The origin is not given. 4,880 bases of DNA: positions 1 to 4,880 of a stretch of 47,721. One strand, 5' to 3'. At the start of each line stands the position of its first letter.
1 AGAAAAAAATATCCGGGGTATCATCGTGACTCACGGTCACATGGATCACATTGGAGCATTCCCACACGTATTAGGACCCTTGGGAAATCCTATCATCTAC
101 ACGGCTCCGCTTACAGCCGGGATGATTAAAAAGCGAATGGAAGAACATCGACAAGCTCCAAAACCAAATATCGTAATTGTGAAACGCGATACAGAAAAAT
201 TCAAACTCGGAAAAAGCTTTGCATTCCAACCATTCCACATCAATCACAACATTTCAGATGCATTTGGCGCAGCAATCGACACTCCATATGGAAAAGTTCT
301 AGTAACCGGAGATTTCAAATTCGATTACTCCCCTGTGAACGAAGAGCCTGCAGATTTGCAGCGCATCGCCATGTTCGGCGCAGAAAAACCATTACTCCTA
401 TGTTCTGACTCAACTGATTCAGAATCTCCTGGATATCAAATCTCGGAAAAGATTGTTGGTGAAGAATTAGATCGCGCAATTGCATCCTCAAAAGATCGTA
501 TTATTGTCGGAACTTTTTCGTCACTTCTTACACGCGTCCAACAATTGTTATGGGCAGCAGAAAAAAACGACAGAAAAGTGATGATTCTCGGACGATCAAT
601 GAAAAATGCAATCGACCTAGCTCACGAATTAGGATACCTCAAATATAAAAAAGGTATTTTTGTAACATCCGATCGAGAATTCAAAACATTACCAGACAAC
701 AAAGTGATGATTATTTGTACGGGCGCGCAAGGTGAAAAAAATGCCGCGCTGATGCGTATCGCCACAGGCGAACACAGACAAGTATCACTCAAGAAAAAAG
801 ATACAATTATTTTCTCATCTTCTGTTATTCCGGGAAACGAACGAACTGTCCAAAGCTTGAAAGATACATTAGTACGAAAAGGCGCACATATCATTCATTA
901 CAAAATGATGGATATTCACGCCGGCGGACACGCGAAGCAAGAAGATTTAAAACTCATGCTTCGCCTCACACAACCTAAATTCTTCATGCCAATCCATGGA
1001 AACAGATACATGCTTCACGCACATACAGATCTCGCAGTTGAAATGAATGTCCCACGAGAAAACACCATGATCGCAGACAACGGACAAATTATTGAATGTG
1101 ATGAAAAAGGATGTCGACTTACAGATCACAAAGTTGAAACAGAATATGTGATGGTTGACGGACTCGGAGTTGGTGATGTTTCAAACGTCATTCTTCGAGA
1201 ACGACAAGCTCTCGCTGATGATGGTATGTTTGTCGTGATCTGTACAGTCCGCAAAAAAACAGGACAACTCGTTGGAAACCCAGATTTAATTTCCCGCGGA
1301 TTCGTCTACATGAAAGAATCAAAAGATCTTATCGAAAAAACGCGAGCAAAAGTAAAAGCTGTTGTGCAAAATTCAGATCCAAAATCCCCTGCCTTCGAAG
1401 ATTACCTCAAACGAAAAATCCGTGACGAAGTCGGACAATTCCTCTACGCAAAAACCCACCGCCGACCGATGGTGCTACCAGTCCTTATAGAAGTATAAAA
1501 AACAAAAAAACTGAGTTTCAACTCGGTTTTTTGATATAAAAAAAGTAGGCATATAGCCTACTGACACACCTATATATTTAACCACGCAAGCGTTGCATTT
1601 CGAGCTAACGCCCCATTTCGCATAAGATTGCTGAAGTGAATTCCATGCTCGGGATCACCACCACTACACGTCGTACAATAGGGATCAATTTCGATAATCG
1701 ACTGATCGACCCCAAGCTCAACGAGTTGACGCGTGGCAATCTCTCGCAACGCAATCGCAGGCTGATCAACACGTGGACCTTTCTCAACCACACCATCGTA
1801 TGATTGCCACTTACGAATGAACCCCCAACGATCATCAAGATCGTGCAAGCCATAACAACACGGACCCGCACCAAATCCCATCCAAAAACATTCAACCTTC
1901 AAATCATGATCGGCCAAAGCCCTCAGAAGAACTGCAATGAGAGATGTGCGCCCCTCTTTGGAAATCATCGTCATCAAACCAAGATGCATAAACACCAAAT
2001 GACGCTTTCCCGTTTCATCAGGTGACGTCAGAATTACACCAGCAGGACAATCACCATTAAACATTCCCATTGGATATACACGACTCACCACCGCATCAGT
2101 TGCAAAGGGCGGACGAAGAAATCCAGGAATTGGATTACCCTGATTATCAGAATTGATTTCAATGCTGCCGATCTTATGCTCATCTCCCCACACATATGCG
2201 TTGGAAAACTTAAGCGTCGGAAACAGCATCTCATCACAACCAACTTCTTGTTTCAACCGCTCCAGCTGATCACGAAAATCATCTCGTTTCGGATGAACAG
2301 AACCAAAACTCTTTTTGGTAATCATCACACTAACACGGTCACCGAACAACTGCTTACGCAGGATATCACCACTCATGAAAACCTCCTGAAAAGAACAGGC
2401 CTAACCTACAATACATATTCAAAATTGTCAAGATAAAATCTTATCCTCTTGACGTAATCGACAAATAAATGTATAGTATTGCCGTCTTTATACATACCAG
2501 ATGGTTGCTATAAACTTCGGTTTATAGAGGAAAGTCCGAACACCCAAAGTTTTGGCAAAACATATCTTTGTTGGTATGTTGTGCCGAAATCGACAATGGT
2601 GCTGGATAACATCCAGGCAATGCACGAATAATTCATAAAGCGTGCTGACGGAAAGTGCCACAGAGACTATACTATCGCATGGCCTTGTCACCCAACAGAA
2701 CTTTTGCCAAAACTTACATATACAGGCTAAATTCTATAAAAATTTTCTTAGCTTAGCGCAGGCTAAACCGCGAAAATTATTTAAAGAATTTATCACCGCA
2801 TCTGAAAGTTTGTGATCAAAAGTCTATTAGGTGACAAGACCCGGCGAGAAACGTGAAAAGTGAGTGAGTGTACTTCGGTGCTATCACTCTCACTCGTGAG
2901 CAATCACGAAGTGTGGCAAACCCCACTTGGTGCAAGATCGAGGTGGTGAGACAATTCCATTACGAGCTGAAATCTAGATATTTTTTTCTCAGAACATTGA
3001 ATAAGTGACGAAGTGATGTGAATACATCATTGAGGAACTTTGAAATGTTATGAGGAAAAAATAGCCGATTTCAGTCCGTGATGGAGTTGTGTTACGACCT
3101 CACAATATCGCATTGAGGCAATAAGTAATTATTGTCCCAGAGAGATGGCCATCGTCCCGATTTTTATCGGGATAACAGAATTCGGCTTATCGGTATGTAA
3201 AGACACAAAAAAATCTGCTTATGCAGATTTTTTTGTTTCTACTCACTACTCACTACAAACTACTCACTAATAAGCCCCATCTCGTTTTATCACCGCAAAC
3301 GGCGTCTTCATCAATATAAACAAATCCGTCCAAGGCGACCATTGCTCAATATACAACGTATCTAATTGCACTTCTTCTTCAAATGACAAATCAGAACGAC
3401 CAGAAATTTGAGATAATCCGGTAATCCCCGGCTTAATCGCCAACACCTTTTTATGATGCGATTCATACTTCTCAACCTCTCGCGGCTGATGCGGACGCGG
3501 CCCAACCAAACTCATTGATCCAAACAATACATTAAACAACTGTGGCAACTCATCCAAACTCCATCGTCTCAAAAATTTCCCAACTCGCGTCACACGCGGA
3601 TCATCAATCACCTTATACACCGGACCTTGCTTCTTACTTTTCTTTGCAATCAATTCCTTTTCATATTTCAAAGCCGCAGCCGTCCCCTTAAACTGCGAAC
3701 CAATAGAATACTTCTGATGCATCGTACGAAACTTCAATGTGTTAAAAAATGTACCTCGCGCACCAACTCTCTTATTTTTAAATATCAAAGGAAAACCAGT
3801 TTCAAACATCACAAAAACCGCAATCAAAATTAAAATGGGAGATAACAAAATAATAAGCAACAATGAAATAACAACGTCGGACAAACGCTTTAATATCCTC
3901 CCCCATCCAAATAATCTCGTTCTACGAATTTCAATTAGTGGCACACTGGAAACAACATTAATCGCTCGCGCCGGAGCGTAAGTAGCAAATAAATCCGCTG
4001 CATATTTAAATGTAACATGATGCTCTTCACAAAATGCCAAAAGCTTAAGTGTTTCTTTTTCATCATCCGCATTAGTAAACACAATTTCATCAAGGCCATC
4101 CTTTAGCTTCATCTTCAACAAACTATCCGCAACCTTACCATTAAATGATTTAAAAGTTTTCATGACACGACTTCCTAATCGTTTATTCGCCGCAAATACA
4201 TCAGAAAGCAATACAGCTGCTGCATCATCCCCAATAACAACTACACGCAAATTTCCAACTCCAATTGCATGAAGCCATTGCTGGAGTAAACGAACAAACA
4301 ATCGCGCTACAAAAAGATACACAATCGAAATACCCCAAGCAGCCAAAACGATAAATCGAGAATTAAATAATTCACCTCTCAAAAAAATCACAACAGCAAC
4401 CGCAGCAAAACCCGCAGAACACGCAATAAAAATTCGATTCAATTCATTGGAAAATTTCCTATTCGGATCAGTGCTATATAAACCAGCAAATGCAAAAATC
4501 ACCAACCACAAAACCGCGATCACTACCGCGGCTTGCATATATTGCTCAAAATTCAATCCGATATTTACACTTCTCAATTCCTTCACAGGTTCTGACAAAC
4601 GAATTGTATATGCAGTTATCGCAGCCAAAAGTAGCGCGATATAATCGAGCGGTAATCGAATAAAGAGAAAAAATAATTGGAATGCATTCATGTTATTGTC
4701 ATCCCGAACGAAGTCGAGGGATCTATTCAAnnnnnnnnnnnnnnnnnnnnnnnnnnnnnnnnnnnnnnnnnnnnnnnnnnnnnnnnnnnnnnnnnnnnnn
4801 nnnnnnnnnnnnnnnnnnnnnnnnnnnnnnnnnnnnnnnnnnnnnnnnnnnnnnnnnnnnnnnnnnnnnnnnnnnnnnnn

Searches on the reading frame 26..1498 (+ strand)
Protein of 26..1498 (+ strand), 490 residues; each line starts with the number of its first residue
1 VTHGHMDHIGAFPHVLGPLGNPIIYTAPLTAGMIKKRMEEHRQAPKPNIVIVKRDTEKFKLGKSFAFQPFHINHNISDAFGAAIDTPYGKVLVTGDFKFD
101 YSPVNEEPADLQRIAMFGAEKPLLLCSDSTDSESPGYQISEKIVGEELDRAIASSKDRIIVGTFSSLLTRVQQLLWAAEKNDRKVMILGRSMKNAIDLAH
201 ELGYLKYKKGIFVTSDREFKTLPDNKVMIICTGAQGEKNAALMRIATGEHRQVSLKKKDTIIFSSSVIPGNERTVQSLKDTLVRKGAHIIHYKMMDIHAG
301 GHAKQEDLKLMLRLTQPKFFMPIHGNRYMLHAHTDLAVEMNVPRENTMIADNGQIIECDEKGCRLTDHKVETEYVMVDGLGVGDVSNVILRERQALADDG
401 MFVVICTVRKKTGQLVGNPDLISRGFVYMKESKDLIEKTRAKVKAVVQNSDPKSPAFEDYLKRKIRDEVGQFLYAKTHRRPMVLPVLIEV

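Call 79: search_protein_families(library=pfam, max_evalue=0.00001, proteins=[window:26-1498:+])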
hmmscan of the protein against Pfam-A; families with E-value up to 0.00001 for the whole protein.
window:26-1498:+ (490 aa): 3 families
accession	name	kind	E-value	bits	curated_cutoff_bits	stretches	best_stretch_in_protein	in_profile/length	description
PF22505.1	RNase_J_b_CASP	-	1.2e-44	151.5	27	1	156-280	1-124/126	Ribonuclease J, beta-CASP domain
PF17770.6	RNase_J_C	-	1.3e-30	106.8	23.8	1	389-490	1-102/102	Ribonuclease J C-terminal domain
PF00753.33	Lactamase_B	-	5.4e-07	30.2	22.7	1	2-109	50-164/196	Metallo-beta-lactamase superfamily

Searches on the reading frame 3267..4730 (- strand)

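Call 79: search_protein_families(library=pfam, max_evalue=0.00001, proteins=[window:3267-4730:-])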
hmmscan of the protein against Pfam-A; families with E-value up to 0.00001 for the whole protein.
window:3267-4730:- (487 aa): 2 families
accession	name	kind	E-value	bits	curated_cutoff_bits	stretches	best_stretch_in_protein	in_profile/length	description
PF02397.22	Bac_transf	-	5.4e-61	205.7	27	1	281-482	1-179/179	Bacterial sugar transferase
PF13727.12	CoA_binding_3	-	1.3e-08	35.5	25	1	81-194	2-111/175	CoA-binding domain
